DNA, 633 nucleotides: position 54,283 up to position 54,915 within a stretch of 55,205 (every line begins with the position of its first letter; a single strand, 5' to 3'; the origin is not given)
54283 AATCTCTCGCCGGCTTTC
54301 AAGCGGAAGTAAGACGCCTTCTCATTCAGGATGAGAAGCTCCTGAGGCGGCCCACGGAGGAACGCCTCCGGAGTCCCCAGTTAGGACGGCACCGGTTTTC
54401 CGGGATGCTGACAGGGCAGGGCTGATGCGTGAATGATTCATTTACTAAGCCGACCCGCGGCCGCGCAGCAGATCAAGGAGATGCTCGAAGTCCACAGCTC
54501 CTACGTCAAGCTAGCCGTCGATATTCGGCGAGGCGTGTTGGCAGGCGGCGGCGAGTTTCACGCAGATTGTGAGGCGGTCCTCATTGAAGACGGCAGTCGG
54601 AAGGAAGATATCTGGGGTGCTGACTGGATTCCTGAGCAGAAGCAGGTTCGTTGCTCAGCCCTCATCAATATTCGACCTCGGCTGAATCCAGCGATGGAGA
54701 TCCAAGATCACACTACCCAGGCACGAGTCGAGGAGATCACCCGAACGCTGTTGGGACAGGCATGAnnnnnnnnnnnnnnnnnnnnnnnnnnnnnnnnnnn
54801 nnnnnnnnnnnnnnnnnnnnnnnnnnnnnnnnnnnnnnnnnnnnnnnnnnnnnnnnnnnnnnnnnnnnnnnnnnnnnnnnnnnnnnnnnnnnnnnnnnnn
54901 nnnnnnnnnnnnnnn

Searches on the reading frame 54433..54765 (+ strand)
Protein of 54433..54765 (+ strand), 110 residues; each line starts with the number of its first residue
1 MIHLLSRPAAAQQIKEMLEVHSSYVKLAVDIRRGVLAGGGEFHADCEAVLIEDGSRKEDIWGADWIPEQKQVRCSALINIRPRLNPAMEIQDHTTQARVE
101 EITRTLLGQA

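Call 84: search_protein_families(library=pfam, proteins=[window:54433-54765:+], max_evalue=0.0001)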
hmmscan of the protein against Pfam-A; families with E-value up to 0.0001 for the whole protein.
window:54433-54765:+ (110 aa): 1 family
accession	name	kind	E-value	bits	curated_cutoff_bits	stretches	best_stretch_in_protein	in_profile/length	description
PF18924.5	DUF5674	-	4.2e-30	104.4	27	1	4-104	2-107/109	Protein of unknown function (DUF5674)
